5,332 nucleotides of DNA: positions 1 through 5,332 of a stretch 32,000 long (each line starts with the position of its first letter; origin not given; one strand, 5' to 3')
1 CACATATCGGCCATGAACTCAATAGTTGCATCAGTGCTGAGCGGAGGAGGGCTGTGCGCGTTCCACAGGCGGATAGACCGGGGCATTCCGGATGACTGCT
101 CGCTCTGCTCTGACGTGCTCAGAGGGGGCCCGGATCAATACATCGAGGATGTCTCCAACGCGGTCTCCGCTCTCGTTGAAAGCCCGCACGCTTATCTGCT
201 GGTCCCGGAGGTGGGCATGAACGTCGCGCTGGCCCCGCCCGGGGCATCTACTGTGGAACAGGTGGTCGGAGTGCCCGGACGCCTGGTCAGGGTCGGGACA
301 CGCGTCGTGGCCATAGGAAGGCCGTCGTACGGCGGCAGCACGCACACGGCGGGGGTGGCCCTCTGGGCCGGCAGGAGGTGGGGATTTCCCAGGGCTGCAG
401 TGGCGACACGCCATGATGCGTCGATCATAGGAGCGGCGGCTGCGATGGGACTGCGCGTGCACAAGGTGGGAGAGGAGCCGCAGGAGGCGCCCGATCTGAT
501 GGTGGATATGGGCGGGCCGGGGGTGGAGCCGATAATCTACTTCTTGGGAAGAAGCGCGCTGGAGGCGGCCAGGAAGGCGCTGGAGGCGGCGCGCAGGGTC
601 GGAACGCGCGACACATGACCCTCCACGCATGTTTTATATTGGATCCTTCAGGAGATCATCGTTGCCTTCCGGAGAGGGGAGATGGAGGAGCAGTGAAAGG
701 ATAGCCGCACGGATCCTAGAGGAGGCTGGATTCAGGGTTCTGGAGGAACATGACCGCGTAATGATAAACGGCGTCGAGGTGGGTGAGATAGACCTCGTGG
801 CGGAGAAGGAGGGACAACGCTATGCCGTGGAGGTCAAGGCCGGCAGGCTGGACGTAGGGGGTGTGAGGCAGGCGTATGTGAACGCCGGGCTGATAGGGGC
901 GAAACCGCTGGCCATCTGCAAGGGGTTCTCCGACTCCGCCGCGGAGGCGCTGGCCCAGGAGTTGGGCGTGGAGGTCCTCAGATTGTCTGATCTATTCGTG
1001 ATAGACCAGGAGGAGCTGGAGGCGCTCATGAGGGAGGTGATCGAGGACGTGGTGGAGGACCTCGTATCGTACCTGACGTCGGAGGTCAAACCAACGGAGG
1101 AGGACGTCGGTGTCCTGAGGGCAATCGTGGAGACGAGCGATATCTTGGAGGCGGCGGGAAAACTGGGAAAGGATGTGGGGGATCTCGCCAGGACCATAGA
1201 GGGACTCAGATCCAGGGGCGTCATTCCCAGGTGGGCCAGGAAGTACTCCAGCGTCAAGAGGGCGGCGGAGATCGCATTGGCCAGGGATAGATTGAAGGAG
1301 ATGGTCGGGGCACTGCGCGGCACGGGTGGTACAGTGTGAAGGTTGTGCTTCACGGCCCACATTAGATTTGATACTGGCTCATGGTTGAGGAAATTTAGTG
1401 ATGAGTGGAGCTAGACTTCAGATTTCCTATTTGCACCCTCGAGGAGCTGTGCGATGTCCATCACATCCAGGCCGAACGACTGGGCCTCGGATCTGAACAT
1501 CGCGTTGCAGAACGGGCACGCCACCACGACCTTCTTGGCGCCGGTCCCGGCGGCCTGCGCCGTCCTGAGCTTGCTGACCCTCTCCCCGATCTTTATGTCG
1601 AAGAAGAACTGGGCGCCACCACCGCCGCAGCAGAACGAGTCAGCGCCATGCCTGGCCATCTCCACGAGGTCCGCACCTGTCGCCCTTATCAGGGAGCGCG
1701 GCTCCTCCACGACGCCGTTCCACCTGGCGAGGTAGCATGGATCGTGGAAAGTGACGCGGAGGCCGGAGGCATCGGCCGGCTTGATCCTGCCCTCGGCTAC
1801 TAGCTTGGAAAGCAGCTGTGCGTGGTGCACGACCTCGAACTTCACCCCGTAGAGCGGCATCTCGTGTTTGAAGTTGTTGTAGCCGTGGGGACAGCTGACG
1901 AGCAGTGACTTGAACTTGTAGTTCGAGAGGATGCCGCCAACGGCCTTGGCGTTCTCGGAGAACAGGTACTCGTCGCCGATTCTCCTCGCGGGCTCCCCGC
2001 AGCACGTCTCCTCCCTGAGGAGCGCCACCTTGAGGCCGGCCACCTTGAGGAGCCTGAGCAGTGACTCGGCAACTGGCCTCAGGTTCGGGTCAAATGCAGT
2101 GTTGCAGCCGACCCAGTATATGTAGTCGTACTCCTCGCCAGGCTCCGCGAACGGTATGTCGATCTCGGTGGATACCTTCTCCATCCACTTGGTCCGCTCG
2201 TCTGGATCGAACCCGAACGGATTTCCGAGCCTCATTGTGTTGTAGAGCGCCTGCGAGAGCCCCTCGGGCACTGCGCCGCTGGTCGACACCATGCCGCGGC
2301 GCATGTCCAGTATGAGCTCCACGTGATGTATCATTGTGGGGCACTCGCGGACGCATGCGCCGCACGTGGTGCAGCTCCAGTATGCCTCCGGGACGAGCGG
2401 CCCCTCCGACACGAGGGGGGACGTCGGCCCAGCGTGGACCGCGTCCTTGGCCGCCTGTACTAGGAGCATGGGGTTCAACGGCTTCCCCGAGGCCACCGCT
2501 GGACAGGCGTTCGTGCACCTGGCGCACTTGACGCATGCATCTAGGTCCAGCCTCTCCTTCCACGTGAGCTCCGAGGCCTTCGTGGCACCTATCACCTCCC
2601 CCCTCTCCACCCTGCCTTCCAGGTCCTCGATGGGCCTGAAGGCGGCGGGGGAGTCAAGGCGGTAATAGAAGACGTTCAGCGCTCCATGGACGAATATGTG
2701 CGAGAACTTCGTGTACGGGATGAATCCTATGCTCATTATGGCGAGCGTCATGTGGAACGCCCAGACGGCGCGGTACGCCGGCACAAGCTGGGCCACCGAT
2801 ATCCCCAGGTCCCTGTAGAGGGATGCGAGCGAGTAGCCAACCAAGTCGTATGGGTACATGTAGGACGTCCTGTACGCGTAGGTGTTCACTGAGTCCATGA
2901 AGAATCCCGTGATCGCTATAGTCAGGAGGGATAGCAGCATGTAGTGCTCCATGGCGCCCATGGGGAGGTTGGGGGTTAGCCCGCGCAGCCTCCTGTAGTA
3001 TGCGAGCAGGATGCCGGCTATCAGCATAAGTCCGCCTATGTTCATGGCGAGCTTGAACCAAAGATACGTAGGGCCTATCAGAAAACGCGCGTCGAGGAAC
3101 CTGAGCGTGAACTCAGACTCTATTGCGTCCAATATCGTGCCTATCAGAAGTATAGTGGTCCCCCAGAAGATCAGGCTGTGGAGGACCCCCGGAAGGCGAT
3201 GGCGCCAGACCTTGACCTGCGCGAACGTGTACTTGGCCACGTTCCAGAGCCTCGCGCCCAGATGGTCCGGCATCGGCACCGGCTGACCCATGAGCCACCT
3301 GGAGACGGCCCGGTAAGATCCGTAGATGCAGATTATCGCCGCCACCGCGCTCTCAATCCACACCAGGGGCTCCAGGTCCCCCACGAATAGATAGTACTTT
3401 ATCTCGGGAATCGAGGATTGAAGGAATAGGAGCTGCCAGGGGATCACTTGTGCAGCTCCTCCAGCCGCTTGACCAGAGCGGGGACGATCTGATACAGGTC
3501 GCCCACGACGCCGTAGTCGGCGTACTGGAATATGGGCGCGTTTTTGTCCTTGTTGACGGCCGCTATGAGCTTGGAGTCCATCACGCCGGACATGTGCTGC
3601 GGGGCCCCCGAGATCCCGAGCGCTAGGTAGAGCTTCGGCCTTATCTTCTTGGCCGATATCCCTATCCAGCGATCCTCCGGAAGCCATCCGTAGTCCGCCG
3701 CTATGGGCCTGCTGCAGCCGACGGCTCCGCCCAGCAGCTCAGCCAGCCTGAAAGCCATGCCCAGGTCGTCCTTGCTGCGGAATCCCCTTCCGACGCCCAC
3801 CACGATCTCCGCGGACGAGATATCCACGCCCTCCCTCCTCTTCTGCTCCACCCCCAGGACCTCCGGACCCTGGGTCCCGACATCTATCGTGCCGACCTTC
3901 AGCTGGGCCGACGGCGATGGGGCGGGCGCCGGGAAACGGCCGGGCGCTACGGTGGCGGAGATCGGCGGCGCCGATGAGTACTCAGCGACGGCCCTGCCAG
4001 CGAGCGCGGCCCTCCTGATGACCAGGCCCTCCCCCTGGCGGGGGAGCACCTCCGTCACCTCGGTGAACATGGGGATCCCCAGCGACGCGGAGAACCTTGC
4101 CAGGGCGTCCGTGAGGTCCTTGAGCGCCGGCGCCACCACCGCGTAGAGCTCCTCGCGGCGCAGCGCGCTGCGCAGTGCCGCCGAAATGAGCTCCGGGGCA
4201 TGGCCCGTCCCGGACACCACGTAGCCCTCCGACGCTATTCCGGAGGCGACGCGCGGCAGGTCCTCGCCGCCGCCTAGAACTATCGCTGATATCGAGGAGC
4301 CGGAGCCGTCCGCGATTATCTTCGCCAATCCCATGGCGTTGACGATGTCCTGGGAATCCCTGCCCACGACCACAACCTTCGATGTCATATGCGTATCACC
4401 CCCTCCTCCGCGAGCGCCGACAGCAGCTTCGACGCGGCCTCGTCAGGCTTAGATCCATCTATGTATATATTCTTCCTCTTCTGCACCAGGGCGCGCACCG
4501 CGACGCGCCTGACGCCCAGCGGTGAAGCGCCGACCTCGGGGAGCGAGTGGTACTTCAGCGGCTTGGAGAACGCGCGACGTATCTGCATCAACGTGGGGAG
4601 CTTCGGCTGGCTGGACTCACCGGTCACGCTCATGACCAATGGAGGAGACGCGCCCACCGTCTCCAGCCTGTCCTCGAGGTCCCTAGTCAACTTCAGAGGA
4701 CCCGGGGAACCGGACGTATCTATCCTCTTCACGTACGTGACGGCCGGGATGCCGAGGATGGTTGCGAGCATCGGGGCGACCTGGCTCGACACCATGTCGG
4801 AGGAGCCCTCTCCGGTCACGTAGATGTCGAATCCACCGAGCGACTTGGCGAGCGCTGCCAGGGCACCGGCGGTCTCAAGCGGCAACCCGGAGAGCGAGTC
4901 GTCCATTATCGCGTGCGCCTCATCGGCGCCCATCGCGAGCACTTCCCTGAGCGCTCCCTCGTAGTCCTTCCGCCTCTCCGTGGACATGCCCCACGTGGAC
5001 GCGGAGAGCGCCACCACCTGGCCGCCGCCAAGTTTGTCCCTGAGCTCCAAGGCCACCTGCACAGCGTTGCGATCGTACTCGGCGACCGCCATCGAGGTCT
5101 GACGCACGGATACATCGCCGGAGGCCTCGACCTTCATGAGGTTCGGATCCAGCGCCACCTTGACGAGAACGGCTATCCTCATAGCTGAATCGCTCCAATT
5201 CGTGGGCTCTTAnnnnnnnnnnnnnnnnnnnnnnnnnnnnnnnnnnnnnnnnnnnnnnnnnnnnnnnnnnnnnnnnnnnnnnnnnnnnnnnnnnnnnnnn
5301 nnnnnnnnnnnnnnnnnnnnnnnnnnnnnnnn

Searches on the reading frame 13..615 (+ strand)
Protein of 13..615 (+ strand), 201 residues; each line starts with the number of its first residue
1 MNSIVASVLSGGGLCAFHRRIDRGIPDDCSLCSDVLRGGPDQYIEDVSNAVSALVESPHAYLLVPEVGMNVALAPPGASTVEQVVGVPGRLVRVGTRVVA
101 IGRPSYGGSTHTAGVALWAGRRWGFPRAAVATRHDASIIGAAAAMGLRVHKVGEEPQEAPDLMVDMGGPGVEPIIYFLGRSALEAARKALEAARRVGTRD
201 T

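Call 48: search_protein_families(library=pfam, proteins=[window:13-615:+], max_evalue=0.00001)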
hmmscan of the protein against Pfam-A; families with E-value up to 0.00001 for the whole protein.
window:13-615:+ (201 aa): 1 family
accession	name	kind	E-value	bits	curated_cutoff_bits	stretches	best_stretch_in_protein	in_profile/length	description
PF10120.14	ThiN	-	7.5e-34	117.2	25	1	47-190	2-164/165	Thiamine-phosphate synthase ThiN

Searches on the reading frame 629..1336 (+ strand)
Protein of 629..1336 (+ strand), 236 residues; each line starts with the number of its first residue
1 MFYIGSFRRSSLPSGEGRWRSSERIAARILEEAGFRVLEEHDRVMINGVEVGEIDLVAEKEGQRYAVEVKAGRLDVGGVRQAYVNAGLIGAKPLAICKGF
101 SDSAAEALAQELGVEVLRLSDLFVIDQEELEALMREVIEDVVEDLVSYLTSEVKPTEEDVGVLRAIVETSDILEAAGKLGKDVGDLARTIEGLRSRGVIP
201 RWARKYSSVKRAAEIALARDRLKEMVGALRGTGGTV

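Call 48: search_protein_families(library=pfam, proteins=[window:629-1336:+], max_evalue=0.00001)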
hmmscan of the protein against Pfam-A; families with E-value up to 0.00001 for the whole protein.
window:629-1336:+ (236 aa): 1 family
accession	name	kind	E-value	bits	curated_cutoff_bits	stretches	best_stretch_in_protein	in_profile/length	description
PF02021.23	UPF0102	-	5.5e-06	27.1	23.6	0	23-72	2-42/80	Uncharacterised protein family UPF0102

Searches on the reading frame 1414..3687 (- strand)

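Call 48: search_protein_families(library=pfam, proteins=[window:1414-3687:-], max_evalue=0.00001)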
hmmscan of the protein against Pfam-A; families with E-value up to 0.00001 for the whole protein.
window:1414-3687:- (758 aa): 6 families
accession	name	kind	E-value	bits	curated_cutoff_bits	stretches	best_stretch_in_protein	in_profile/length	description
PF02754.22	CCG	-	3.6e-24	85.1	20.6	2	645-732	1-85/85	Cysteine-rich domain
PF13237.11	Fer4_10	-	4.4e-10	39.8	25.5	1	379-450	3-53/53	4Fe-4S dicluster domain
PF13183.11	Fer4_8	-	7.9e-10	39.6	27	1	382-452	2-67/68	4Fe-4S dicluster domain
PF13187.11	Fer4_9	-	2.1e-09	37.7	27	1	384-451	1-49/52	4Fe-4S dicluster domain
PF13534.11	Fer4_17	-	1.3e-06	29.3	22.2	1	384-453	1-60/61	4Fe-4S dicluster domain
PF13484.11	Fer4_16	-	8.5e-06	26.9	30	0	439-454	2-17/66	4Fe-4S double cluster binding domain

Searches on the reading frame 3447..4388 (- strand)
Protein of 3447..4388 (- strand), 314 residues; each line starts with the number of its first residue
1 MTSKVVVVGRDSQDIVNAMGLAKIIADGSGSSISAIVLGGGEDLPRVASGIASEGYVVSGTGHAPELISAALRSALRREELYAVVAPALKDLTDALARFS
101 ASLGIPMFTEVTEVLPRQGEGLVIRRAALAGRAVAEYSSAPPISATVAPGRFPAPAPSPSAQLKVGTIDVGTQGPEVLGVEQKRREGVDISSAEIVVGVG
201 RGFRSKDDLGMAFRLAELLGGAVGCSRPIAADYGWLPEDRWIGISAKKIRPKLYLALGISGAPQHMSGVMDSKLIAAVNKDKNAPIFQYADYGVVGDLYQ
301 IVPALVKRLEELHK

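Call 48: search_protein_families(library=pfam, proteins=[window:3447-4388:-], max_evalue=0.00001)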
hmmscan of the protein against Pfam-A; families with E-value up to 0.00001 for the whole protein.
window:3447-4388:- (314 aa): 2 families
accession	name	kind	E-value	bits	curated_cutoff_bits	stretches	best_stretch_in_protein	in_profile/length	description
PF00766.25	ETF_alpha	-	1.1e-29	102.7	27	1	189-269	1-80/81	Electron transfer flavoprotein FAD-binding domain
PF01012.27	ETF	-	8.3e-13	49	26.7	1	17-170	19-178/181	Electron transfer flavoprotein domain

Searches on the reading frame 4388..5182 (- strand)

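Call 48: search_protein_families(library=pfam, proteins=[window:4388-5182:-], max_evalue=0.00001)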
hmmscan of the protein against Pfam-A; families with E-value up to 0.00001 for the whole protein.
window:4388-5182:- (265 aa): 1 family
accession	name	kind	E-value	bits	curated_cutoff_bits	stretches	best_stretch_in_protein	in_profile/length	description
PF01012.27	ETF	-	1.5e-27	97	26.7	1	26-214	5-178/181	Electron transfer flavoprotein domain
